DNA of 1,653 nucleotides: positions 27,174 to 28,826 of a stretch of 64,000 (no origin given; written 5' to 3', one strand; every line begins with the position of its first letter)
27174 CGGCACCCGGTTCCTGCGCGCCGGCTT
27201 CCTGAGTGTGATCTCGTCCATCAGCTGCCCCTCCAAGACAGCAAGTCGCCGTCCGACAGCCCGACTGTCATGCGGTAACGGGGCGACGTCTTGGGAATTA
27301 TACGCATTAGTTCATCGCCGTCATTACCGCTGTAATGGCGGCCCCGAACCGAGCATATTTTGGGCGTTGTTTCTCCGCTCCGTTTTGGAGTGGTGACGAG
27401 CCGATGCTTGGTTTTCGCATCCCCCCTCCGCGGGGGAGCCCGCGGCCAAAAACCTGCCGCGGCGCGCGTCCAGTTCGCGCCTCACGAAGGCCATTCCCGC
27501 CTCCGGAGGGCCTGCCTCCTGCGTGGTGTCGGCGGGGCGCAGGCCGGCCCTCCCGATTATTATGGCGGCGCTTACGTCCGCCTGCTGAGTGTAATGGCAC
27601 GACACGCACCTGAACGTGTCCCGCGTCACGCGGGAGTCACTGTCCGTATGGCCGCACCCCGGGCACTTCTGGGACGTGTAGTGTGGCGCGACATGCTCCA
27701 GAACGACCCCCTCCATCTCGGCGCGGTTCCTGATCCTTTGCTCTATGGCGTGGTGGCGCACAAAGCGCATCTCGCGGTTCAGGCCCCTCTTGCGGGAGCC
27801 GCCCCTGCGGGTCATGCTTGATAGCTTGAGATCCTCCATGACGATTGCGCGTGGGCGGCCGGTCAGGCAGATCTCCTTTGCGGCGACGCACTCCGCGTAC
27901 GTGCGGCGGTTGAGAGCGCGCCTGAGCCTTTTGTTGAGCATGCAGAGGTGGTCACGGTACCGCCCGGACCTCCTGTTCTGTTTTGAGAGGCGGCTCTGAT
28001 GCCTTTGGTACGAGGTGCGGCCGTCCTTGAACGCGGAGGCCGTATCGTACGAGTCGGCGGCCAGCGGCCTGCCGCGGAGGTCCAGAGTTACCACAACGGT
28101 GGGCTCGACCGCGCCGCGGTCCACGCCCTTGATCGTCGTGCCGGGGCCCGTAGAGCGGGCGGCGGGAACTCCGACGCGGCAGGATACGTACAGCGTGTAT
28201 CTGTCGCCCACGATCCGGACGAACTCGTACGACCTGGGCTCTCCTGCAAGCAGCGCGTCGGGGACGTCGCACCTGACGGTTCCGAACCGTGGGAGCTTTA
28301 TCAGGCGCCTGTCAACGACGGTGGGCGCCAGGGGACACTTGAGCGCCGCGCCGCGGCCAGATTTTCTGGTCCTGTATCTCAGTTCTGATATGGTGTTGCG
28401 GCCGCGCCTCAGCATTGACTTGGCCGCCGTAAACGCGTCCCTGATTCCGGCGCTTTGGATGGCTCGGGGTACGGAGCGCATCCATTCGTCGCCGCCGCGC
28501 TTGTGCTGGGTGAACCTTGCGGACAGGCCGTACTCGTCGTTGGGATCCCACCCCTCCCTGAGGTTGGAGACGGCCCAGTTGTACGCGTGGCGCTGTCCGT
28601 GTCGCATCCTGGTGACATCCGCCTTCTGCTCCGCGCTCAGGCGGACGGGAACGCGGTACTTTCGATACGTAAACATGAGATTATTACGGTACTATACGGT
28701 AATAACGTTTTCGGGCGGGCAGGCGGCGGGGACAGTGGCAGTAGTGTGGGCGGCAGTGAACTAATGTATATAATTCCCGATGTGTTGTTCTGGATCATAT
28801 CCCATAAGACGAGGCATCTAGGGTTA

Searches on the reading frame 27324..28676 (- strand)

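Call 10: search_protein_families(library=pfam, proteins=[window:27324-28676:-], max_evalue=0.01)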
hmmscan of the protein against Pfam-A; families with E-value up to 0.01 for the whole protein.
window:27324-28676:- (450 aa): 1 family
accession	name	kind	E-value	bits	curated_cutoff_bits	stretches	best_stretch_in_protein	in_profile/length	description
PF07282.18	Cas12f1-like_TNB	-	5.6e-16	58.9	26.3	1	308-374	1-60/60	Cas12f1-like, TNB domain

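Call 15: search_protein_families(library=ncbifam, proteins=[window:27324-28676:-], max_evalue=0.001)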
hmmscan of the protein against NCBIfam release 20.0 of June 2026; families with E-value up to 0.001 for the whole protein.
window:27324-28676:- (450 aa): 7 families
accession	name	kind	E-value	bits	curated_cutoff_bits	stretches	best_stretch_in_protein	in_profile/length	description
NF040570.1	guided_TnpB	subfamily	6.9e-34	117.7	100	1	8-376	2-388/389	RNA-guided endonuclease TnpB family protein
NF049972.1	CRISPR_Cas12f2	exception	6.7e-16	58.1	450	1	181-379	327-520/524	type V CRISPR-associated effector Cas12f2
NF038280.1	IS607_TnpB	exception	6.1e-15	55.1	350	1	7-392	6-403/431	IS607 family element RNA-guided endonuclease TnpB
NF038281.1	IS200_TnpB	exception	1.2e-10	41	425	1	9-378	6-359/360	IS200/IS605 family element RNA-guided endonuclease TnpB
NF045604.1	cas_Cas12e_CasX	equivalog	7.6e-08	31.1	200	0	182-343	602-760/886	type V CRISPR RNA-guided endonuclease Cas12e/CasX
NF038192.1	V_cas_c2c8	exception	8.9e-07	28.4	350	1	267-347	378-456/457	type V CRISPR-associated protein C2c8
TIGR01766.2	TIGR01766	domain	7.2e-06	26.4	32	1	275-335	24-82/82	IS200/IS605 family accessory protein TnpB-related protein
